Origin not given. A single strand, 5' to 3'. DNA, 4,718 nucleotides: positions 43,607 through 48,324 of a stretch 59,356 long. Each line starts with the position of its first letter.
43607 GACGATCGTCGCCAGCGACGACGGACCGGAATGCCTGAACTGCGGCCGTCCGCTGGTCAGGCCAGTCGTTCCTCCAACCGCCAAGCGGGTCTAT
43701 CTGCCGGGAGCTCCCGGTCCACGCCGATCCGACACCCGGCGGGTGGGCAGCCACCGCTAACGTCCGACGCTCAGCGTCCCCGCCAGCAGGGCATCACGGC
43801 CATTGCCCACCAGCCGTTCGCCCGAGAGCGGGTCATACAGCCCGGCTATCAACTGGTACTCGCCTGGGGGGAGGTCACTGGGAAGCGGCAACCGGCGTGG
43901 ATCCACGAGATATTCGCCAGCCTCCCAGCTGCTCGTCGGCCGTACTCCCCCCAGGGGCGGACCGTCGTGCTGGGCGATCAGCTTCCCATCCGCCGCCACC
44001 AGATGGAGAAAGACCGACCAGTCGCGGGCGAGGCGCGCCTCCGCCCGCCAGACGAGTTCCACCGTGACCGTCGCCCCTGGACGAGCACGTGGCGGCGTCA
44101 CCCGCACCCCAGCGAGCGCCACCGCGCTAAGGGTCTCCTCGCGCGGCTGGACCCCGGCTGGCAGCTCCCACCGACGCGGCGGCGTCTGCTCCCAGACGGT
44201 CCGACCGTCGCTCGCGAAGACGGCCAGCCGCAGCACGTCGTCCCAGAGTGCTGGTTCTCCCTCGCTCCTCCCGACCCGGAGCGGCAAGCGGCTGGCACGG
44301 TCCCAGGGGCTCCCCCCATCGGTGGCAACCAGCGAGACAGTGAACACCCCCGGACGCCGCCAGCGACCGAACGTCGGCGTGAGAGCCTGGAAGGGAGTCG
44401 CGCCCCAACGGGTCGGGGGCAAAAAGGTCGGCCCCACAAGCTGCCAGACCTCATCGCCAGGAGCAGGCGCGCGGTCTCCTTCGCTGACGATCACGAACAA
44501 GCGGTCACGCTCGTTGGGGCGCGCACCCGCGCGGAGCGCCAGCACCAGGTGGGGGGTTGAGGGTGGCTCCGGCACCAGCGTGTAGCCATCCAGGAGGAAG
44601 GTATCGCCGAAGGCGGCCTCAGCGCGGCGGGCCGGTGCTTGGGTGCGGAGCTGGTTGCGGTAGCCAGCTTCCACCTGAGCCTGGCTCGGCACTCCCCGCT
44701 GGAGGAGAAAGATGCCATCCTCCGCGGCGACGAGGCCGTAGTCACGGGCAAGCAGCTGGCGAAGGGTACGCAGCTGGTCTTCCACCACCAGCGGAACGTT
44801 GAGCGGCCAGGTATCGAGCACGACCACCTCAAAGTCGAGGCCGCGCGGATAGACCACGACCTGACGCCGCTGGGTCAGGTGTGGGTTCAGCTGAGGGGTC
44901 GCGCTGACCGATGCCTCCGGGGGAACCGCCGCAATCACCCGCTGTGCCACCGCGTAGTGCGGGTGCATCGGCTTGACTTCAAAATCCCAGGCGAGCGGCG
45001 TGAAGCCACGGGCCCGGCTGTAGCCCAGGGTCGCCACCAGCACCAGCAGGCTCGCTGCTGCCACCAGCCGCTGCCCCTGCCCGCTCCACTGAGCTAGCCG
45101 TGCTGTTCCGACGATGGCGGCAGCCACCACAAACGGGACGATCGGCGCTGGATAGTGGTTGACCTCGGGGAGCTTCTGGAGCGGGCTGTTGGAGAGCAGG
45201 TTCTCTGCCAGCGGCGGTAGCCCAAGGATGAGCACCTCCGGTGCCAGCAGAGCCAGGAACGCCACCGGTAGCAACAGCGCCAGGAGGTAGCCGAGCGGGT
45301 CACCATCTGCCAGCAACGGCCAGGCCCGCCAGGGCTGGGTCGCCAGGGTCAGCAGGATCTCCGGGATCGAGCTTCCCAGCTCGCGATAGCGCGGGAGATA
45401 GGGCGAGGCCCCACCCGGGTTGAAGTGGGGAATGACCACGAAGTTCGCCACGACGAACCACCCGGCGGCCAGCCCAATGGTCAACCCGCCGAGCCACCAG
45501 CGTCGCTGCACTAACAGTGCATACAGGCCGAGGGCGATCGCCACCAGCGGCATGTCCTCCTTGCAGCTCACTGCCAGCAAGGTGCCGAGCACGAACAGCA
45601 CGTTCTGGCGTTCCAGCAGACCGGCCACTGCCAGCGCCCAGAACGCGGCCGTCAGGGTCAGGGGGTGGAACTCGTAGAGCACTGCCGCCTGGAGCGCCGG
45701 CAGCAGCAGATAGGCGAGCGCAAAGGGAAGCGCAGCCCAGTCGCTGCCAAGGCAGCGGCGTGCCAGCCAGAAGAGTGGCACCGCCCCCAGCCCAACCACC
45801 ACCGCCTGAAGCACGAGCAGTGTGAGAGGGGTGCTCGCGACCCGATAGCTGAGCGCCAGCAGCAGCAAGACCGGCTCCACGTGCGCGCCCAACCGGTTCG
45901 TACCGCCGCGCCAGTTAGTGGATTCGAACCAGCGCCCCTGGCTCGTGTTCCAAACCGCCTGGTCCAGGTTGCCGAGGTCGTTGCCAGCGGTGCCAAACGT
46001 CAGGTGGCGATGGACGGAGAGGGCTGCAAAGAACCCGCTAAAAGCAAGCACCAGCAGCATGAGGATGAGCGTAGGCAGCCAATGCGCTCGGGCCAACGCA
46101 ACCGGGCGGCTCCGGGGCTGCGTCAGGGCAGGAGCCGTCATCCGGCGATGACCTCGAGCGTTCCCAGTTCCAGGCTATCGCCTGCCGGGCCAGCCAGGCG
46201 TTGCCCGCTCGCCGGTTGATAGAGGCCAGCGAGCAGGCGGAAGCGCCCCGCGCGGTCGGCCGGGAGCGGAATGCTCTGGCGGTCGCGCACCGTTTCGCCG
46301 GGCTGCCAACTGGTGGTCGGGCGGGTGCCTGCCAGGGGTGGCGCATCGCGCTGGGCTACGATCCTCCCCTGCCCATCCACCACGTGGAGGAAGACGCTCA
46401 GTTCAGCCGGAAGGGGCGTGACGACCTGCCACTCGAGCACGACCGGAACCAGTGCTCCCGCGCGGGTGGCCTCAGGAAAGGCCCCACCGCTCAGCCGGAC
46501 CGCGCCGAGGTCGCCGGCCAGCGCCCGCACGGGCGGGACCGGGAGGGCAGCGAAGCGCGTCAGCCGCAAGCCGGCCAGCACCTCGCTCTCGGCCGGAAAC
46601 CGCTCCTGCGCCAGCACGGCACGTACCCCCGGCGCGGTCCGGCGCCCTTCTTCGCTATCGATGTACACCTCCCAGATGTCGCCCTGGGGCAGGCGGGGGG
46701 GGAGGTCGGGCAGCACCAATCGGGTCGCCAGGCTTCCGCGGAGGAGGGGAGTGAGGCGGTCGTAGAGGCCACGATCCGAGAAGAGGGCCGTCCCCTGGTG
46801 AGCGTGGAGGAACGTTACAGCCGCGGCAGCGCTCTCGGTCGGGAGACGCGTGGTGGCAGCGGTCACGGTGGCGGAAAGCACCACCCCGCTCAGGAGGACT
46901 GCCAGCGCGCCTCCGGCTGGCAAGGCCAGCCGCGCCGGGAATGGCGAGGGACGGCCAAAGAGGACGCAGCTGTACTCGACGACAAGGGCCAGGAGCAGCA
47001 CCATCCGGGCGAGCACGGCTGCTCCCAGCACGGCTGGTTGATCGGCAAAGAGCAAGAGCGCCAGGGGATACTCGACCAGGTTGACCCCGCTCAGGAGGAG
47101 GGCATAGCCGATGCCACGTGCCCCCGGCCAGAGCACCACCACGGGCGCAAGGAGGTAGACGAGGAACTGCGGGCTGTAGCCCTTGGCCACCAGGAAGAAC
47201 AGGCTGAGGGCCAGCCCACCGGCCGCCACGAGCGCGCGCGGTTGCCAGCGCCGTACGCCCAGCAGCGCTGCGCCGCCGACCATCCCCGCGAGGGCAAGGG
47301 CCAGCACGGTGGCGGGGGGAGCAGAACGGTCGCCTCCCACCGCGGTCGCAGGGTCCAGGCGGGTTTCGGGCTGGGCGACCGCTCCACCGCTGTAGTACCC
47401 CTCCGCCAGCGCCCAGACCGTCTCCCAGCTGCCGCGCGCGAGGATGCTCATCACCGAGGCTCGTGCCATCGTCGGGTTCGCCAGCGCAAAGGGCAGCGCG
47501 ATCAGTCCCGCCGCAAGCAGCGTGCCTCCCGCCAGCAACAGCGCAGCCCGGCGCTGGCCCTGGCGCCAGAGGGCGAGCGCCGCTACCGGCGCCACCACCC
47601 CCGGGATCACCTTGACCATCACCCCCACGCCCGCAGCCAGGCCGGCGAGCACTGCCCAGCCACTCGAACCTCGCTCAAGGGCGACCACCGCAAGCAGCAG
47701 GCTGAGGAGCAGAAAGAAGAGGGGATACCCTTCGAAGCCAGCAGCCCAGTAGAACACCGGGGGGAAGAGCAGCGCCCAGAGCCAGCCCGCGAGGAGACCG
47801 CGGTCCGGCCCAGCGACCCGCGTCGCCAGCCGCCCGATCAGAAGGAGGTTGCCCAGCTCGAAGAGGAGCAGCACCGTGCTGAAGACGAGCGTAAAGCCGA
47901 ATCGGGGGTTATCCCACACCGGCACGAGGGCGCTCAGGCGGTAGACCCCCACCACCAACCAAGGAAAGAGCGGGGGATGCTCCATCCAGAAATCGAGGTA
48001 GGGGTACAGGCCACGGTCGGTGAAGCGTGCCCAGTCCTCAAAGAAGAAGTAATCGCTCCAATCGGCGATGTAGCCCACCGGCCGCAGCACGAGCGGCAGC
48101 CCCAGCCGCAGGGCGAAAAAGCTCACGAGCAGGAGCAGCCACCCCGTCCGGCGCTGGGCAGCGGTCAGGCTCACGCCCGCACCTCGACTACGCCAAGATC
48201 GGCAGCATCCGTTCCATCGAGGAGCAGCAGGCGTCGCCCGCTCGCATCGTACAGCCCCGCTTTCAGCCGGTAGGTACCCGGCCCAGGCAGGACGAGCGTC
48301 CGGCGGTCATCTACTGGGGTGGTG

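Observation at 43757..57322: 13.5-kb translationally coupled operon of six giant GT-C-like membrane proteins plus a methyltransferase: candidate undescribed envelope-glycan assembly system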

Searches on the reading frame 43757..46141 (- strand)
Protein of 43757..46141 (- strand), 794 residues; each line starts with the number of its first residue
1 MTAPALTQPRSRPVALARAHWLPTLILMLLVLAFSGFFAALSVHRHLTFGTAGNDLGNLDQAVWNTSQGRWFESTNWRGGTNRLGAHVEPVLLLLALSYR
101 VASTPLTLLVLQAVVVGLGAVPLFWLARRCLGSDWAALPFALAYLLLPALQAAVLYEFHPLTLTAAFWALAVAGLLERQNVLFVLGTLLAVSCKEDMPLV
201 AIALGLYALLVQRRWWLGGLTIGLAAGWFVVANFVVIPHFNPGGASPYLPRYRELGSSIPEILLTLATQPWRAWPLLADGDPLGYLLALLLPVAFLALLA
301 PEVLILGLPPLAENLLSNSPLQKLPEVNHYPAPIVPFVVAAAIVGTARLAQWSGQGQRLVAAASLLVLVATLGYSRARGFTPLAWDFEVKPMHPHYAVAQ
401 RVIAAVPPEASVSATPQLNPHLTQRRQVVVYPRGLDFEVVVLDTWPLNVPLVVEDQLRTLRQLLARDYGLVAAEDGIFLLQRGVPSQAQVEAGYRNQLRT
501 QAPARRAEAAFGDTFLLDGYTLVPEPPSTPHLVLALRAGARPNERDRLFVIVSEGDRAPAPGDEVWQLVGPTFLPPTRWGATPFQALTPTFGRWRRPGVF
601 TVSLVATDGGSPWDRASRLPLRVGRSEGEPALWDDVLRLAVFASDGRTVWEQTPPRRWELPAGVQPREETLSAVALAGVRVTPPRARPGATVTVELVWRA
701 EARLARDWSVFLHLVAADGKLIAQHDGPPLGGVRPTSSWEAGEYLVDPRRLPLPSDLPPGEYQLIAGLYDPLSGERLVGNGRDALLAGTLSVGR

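Call 5: search_protein_families(library=pfam, proteins=[window:43757-46141:-], max_evalue=0.01)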
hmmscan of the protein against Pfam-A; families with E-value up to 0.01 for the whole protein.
window:43757-46141:- (794 aa): 1 family
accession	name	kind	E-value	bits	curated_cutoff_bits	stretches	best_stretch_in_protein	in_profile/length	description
PF09852.15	DUF2079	-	4.2e-66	224.3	28.2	1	45-477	1-457/459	Predicted membrane protein (DUF2079)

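Call 6: search_protein_families(library=ncbifam, proteins=[window:43757-46141:-], max_evalue=0.01)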
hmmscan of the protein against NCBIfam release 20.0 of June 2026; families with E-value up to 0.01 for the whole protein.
window:43757-46141:- (794 aa): 0 families

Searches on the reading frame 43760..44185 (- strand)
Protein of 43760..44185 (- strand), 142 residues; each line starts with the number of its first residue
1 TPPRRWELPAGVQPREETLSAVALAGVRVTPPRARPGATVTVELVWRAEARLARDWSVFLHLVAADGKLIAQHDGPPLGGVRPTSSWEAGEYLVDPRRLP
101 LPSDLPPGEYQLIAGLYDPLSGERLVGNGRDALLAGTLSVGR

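Call 26: search_protein_families(library=pfam, proteins=[window:43760-44185:-], max_evalue=10)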
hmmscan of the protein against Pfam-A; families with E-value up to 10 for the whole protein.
seq(142 aa): 1 family
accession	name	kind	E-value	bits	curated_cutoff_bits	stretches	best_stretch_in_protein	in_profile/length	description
PF02221.20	E1_DerP2_DerF2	-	0.0077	17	22.7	1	21-119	14-119/133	ML domain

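Call 57: search_protein_representatives(alignment_id=A4)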
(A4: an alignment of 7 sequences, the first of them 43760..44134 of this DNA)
Query: 7 sequences, 126 profile positions. Proteins with E-value up to 0.001 (for the whole library): 29682; up to 1e-10: 20520; up to 1e-30: 5212. The best 150 are listed.
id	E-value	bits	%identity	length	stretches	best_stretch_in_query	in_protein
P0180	4.8e-91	317.3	-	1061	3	3-124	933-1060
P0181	5.6e-89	310.7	-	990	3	2-117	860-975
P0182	2.6e-88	308.5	-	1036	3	17-121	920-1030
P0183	9.3e-87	303.5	-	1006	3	6-125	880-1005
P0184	4.7e-85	298.0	-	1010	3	4-116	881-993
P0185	9.2e-84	293.8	-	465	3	2-120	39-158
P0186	1.2e-83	293.5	-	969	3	2-120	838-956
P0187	2.5e-83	292.4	-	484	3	3-125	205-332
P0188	1.8e-82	289.7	-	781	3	3-125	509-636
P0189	3.9e-82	288.6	-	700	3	2-123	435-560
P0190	2.3e-81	286.1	-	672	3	2-124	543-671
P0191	2.8e-81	285.8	-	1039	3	14-125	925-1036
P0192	2.9e-81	285.7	-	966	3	5-119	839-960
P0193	3.1e-81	285.6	-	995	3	6-124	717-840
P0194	8.9e-81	284.2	-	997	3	4-125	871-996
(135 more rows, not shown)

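Call 59: search_protein_families(library=pfam, alignment_id=A6, max_evalue=0.001)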
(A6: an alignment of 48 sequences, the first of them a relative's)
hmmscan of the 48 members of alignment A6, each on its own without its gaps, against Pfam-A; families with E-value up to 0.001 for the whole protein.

A. member 1, P0180 (1061 aa): 1 family
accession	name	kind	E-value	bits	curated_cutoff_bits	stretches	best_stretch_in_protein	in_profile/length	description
PF13231.12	PMT_2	-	1.3e-08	35.7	26.1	1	88-233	2-132/160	Dolichyl-phosphate-mannose-protein mannosyltransferase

B. families by the number of members that match (of 48 scanned): 11 families
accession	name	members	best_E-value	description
PF13231.12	PMT_2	26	2.3e-21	Dolichyl-phosphate-mannose-protein mannosyltransferase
PF10131.15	PTPS_related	9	5.9e-16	6-pyruvoyl-tetrahydropterin synthase related domain; membrane protein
PF02366.24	PMT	7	5.2e-09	Dolichyl-phosphate-mannose-protein mannosyltransferase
PF11028.14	TMEM260-like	4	5.3e-35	Protein O-mannosyl-transferase TMEM260-like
PF09586.16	YfhO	4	4.8e-09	Bacterial membrane protein YfhO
PF16116.10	DUF4832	2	2.6e-05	Domain of unknown function (DUF4832)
PF10633.15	NPCBM_assoc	2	3.1e-05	NPCBM-associated, NEW3 domain of alpha-galactosidase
PF02221.20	E1_DerP2_DerF2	2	5.5e-05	ML domain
PF09913.15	DUF2142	1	4e-14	Predicted membrane protein (DUF2142)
PF15418.12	DUF4625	1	4.9e-06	Domain of unknown function (DUF4625)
PF20966.2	MASE6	1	0.00095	MASE6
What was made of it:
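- In a sample of 48, the Pfam families most often found were PMT_2, PTPS_related, PMT, TMEM260-like, YfhO and DUF2142 (calls 57, 59). In a sample of 48 proteins carrying the shared domain, 7 hit PMT and 4 hit the TMEM260-like protein O-mannosyltransferase family (call 59).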

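Call 76: search_protein_families(library=ncbifam, proteins=[window:43760-44134:-], max_evalue=1)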
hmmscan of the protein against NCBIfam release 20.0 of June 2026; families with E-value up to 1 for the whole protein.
window:43760-44134:- (125 aa): 0 families

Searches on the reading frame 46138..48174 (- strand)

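Call 5: search_protein_families(library=pfam, proteins=[window:46138-48174:-], max_evalue=0.01)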
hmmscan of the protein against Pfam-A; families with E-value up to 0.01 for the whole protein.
window:46138-48174:- (678 aa): 1 family
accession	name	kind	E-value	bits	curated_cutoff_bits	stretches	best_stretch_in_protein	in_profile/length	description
PF13231.12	PMT_2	-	0.00049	20.8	26.1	1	66-227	2-151/160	Dolichyl-phosphate-mannose-protein mannosyltransferase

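Call 6: search_protein_families(library=ncbifam, proteins=[window:46138-48174:-], max_evalue=0.01)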
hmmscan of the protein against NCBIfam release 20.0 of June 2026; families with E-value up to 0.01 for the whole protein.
window:46138-48174:- (678 aa): 0 families
